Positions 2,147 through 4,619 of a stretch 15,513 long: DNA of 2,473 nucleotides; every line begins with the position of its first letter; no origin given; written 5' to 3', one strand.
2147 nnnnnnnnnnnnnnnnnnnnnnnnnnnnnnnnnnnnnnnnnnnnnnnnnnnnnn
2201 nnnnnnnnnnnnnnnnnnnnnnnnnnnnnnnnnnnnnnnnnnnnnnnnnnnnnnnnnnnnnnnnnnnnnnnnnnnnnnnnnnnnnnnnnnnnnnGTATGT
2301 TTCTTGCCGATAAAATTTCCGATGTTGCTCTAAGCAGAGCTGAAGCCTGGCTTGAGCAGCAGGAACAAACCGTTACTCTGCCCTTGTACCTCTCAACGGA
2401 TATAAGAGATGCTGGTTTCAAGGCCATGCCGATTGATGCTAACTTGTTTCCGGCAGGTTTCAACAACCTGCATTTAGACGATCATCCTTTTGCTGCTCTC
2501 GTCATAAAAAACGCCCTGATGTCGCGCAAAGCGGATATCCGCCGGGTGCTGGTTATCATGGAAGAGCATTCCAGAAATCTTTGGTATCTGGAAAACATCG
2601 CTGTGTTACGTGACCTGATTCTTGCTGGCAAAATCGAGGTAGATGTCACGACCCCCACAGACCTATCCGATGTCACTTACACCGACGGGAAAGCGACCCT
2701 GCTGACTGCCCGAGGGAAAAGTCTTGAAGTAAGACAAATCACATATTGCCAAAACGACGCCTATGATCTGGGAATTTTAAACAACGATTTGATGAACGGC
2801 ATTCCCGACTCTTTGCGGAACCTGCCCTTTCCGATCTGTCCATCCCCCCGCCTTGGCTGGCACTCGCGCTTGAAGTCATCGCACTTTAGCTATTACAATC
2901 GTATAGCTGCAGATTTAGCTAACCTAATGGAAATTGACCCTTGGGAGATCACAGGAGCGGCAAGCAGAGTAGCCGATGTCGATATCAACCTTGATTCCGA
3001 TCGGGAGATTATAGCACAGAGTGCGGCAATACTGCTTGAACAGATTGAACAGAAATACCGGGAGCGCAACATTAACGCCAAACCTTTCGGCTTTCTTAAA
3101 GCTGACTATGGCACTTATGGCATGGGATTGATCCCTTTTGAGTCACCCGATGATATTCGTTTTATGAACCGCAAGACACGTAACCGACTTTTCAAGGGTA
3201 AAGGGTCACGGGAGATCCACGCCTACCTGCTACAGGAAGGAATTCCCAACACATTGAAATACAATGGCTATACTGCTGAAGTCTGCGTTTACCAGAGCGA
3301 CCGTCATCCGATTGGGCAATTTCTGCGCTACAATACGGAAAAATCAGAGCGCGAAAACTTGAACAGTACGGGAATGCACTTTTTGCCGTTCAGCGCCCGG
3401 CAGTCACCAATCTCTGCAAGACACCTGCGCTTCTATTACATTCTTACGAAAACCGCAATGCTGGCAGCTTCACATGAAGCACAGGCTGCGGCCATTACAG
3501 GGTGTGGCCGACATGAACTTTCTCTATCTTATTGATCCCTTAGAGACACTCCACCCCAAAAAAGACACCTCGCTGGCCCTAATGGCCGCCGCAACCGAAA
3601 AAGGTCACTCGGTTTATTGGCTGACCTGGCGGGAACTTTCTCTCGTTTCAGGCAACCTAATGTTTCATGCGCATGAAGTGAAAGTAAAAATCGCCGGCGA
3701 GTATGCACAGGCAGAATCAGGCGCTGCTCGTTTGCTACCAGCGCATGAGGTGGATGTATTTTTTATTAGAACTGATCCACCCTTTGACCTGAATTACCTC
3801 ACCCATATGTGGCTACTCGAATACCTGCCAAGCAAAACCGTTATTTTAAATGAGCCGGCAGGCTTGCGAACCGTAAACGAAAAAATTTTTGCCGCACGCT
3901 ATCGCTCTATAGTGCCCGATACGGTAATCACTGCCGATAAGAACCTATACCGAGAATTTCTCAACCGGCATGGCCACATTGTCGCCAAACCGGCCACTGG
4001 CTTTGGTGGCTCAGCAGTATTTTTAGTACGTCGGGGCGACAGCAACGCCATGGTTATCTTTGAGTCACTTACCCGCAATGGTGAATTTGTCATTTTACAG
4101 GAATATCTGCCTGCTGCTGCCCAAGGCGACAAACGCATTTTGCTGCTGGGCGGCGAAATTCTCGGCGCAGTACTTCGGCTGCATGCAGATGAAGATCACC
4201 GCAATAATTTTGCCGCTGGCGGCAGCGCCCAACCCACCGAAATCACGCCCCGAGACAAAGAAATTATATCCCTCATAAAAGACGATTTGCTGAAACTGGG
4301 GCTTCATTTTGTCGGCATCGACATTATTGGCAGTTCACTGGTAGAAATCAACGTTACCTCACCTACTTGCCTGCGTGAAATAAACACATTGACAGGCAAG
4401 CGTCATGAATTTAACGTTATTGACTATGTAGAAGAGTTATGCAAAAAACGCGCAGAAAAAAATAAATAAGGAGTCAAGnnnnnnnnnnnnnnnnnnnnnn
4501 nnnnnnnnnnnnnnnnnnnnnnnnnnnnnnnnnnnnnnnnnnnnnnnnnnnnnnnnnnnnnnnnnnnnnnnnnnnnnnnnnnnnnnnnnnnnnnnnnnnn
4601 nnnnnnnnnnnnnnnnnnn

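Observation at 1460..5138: Six-gene thiol-redox supra-operon: CPYC-Grx, BolA-family, CGFS-GrxD, short-type GshA, GshB, GST, with overlapping or abutting junctions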

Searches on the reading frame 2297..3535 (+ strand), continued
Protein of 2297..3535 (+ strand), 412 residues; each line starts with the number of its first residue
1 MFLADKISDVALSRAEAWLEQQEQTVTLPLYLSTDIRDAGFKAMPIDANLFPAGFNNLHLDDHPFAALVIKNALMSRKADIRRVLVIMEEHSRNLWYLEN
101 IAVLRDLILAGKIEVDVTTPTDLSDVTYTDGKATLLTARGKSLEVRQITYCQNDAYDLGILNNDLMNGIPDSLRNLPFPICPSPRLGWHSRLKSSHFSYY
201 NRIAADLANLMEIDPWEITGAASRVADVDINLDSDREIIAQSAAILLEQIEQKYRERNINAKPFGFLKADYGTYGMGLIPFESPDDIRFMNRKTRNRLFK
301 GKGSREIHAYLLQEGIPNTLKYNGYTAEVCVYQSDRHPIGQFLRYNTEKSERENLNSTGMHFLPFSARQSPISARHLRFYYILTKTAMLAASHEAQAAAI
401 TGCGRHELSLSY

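Call 24: search_solved_structures(query=A1, max_evalue=1)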
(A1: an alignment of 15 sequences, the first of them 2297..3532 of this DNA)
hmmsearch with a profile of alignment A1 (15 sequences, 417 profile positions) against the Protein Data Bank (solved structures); distinct sequences matched with E-value up to 1: 1.
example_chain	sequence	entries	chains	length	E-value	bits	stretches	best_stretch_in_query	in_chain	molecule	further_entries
3k1t_A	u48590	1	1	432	2.7e-117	395.4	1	5-410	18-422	Glutamate--cysteine ligase GshA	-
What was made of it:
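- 2297..3535 (+): gshA: 412-aa glutamate-cysteine ligase of the PF08886 / TIGR02049 ('ferrooxidans') type. A family profile hits only PDB 3k1t, named GshA, at E = 2.7e-117 (call 24).
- On PF08886 / TIGR02049 glutamate-cysteine ligase (GshA, 'ferrooxidans' type): The profile hits only PDB 3k1t GshA at E = 2.7e-117 (call 24).
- Closest known: gshA. Same: One structure is solved, PDB 3k1t (call 24).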

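Call 46: list_cluster_members(proteins=[window:2297-3532:+, window:12457-15165:-, window:563-1378:+, window:4479-5135:+, window:6054-6836:+, window:1695-1961:+])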
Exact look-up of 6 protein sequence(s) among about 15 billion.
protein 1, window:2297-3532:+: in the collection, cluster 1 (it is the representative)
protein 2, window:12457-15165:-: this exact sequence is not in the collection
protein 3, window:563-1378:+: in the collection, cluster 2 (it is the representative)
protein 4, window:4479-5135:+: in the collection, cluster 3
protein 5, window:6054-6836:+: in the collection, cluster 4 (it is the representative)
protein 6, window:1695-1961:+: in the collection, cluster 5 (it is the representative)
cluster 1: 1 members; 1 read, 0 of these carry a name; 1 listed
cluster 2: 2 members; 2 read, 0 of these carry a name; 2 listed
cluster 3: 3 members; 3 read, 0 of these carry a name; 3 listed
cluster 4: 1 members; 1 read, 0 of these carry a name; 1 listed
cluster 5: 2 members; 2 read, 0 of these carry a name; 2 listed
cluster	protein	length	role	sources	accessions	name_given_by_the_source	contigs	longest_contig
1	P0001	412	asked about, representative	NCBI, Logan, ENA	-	-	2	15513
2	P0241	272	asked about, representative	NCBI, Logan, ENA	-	-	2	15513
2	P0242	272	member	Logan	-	-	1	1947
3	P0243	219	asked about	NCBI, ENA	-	-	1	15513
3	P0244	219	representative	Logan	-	-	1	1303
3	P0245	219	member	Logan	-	-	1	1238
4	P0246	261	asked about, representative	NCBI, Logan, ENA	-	-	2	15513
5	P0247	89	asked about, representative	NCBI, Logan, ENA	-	-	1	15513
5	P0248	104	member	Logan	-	-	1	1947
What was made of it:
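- Tried and rejected: The exact-sequence look-up of window proteins gave no organism names (call 46).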

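Call 64: predict_structure(alignment_id=A4)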
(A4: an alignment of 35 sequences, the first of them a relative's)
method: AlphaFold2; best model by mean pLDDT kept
length: 272 residues; sequences in the alignment: 35
mean_pLDDT: 90.6   pTM: 0.86
mean pLDDT of the five models: 90.6, 88.5, 87.1, 85.8, 85.2
residues with pLDDT >= 90: 210; 70-90: 39; 50-70: 17; < 50: 6
segments of 3 or more residues with pLDDT < 50: 269-272
pLDDT, mean of each block of 10 residues (from residue 1): 86 97 98 96 96 98 95 92 97 94 90 91 97 95 70 91 95 89 95 96 89 87 97 95 96 81 52 44
secondary structure, 60 per line:
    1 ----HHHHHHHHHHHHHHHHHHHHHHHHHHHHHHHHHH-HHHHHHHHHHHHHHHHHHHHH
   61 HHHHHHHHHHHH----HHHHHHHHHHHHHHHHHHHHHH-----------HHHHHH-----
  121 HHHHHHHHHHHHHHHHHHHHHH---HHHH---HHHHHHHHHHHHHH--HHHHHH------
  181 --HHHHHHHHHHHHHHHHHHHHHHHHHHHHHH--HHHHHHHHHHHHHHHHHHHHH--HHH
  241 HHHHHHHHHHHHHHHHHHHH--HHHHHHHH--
elements in order: H5-38 H40-72 H77-98 H110-115 H121-142 H146-149 H153-166 H169-174 H183-212 H215-235 H238-260 H263-270

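Call 66: fold_search(model_id=the predicted structure, library=pdb)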
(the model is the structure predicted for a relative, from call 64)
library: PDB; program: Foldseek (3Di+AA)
matches with E <= 10: 707; with E <= 0.001: 0
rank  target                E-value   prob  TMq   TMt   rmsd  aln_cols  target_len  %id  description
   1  5k7v_A                3.0e-03  0.99  0.26  0.26  15.8       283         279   12  Computational Design of Self-Assembling Cyclic Protein Homooligomers (released 2017-04-12)
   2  7rdr_A                4.0e-03  0.99  0.23  0.17  14.2       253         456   15  Circular tandem repeat protein with novel repeat topology and enhanced subunit contact surfaces (released 2021-09-01)
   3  8fbj                  9.2e-03  1.00  0.36  0.33  19.1       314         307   12  Improving the secretion of designed protein assemblies through negative design of cryptic transmembrane domains (released 2023-03-22)
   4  5cwm                  1.0e-02  1.00  0.45  0.52   7.5       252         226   16  Crystal structure of de novo designed helical repeat protein DHR64 (released 2015-12-16)
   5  9mg8_B                1.1e-02  0.69  0.17  0.14  20.7       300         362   13  Crystal Structure of b-iTHR-110 (released 2025-12-17)
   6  5cwn                  1.5e-02  1.00  0.31  0.38  13.6       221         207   10  Crystal structure of de novo designed helical repeat protein DHR71 (released 2015-12-16)
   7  6e9z_A                2.6e-02  0.99  0.33  0.38  15.2       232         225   16  DHF119 filament (released 2018-11-21)
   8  8v3b_a                3.2e-02  0.90  0.25  0.19  18.2       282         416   15  Computational Designed Nanocage O43_129_+4 (released 2024-03-13)
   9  6xr2_C                3.5e-02  0.97  0.24  0.35  12.8       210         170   15  Computationally designed right-handed alpha/alpha homotrimeric toroid with 3 repeats per subunit (released 2021-07-14)
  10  8f6q_A                3.7e-02  1.00  0.31  0.40  13.3       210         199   12  CryoEM structure of designed modular protein oligomer C8-71 (released 2023-11-29)
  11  9e5c_6r               3.7e-02  0.54  0.17  0.14  17.6       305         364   13  Cryo-EM structure of 96 nm repeat of microtubule doublet from T. brucei flagellum (released 2025-03-12)
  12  9cc4_C                4.0e-02  0.91  0.22  0.27  14.2       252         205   15  Crystal structure of Z4 c3ii (released 2025-06-25)
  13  6xns_E                5.2e-02  0.97  0.31  0.27  19.4       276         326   17  C3_crown-05 (released 2020-12-23)
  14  6vfk_B                5.2e-02  0.92  0.30  0.29  12.5       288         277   15  De novo designed tetrahedral nanoparticle T33_dn10 displaying 4 copies of BG505-SOSIP trimer on the surface (released 2020-07-22)
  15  8fin_B                5.7e-02  0.97  0.27  0.37   9.2       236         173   12  Multi-state design of two-state switchable hinge proteins (released 2023-08-16)
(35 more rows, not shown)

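Call 71: search_protein_families(library=pfam, proteins=[L022:5479-6669:+, L022:10158-10700:+, L022:10711-12078:+, L022:12256-13038:+, L010:11896-12678:+, L010:12710-13249:+], max_evalue=0.00001)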
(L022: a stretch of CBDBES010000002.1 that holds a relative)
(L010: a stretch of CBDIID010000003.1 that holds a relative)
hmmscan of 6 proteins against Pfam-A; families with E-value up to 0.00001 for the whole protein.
L022:5479-6669:+ (396 aa): 0 families

L022:10158-10700:+ (180 aa): 1 family
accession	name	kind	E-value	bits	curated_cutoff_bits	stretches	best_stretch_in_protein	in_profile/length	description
PF00227.31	Proteasome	-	7e-27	94.7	22.4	1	6-177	3-188/189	Proteasome subunit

L022:10711-12078:+ (455 aa): 4 families
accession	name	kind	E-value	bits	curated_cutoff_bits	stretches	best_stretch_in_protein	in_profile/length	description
PF07724.20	AAA_2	-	6.4e-33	114.6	27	1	203-341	15-166/166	AAA domain (Cdc48 subfamily)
PF00004.35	AAA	-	4.8e-16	59.9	21.2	1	254-344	48-129/131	ATPase family associated with various cellular activities (AAA)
PF07728.20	AAA_5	-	4.2e-07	30.5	22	0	56-96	1-42/139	AAA domain (dynein-related subfamily)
PF13401.12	AAA_22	-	7.2e-06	26.8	27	0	54-116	5-72/130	AAA domain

L022:12256-13038:+ (260 aa): 6 families
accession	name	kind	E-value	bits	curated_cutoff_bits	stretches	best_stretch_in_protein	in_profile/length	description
PF13649.12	Methyltransf_25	-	5.4e-15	56.3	27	1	47-138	1-97/97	Methyltransferase domain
PF08241.18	Methyltransf_11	-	7.9e-15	55.7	21.2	1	48-142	1-95/95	Methyltransferase domain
PF13847.12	Methyltransf_31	-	1.3e-11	44.8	27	1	43-177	3-133/145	Methyltransferase domain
PF13489.12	Methyltransf_23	-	7.2e-09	36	27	1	21-235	2-163/164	Methyltransferase domain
PF01209.24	Ubie_methyltran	-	1.2e-08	35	20.1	1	11-155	15-165/233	ubiE/COQ5 methyltransferase family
PF08242.18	Methyltransf_12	-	2e-07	32.1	30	1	48-139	1-97/98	Methyltransferase domain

L010:11896-12678:+ (260 aa): 2 families
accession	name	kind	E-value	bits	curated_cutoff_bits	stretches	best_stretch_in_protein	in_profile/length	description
PF16123.11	HAGH_C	-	7.2e-17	62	25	1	174-260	2-83/83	Hydroxyacylglutathione hydrolase C-terminus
PF00753.33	Lactamase_B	-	2.9e-15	57.2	22.7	1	22-172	13-196/196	Metallo-beta-lactamase superfamily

L010:12710-13249:+ (179 aa): 0 families

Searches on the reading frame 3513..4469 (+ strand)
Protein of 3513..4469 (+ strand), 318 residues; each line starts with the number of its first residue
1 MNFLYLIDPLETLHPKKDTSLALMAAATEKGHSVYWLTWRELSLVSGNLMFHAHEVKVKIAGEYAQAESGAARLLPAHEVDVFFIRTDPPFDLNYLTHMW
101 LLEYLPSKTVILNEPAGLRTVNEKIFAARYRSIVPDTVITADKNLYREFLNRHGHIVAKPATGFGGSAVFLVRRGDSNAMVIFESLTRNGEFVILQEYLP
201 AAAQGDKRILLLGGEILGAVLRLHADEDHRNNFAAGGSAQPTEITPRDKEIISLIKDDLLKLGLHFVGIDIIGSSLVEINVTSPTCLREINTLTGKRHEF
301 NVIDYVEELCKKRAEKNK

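Call 3: search_protein_families(library=pfam, proteins=[window:3513-4469:+], max_evalue=0.01)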
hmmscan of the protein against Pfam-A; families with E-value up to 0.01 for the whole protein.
window:3513-4469:+ (318 aa): 5 families
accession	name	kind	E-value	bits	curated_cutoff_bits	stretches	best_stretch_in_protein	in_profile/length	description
PF02955.21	GSH-S_ATP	-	6.1e-54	182.5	23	1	123-294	1-174/175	Prokaryotic glutathione synthetase, ATP-grasp domain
PF02951.20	GSH-S_N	-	5.8e-29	101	21.3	1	1-119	1-119/119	Prokaryotic glutathione synthetase, N-terminal domain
PF08443.16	RimK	-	3e-12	47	21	1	135-302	19-184/188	RimK-like ATP-grasp domain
PF14398.11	ATPgrasp_YheCD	-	9.8e-05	22.2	26.8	1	129-181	24-76/255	YheC/D like ATP-grasp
PF02655.19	ATP-grasp_3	-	0.00033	21.2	23.2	1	148-280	26-154/160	ATP-grasp domain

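Call 4: search_protein_families(library=ncbifam, proteins=[window:3513-4469:+], max_evalue=0.01)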
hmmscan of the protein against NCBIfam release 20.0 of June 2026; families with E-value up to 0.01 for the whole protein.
window:3513-4469:+ (318 aa): 11 families
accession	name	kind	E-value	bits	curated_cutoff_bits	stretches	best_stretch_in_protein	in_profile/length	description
NF003573.0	PRK05246.1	equivalog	1.5e-93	313.1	272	1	1-312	2-315/316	glutathione synthase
TIGR01380.1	glut_syn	equivalog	2.3e-88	296.2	299.05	1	2-308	2-310/312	glutathione synthase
NF009110.0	PRK12458.1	subfamily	9.5e-64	215.6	408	1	1-316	1-330/349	glutathione synthetase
TIGR00768.1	rimK_fam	subfamily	1.7e-20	73.5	143.4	1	69-276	43-243/276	RimK family alpha-L-glutamate ligase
NF040720.1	MptN_Meth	equivalog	1.7e-19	70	350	1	78-282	54-268/291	tetrahydromethanopterin:alpha-L-glutamate ligase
TIGR02144.1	LysX_arch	equivalog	2.9e-13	49.6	275.6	1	111-275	75-241/281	lysine biosynthesis protein LysX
NF007764.0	PRK10446.1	equivalog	1.9e-10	40.5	331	1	163-311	145-291/300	30S ribosomal protein S6--L-glutamate ligase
TIGR04356.1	grasp_GAK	hypoth_equivalog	6.2e-07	28.8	300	1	134-272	114-247/287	GAK system ATP-grasp enzyme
TIGR04187.1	GRASP_SAV_5884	subfamily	0.00042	19.6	350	1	132-272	136-274/312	ATP-grasp ribosomal peptide maturase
TIGR03103.1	trio_acet_GNAT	equivalog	0.001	17.7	569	1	133-224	311-399/547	N-acetylglutaminylglutamine synthetase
NF009402.0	PRK12767.1-1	equivalog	0.0023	16.8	218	1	74-203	68-197/329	carbamoyl phosphate synthase-like protein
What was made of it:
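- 3513..4469 (+): gshB: 318-aa glutathione synthetase. It overlaps gshA by 23 bp. PF02951 and PF02955 both match (calls 3, 4).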
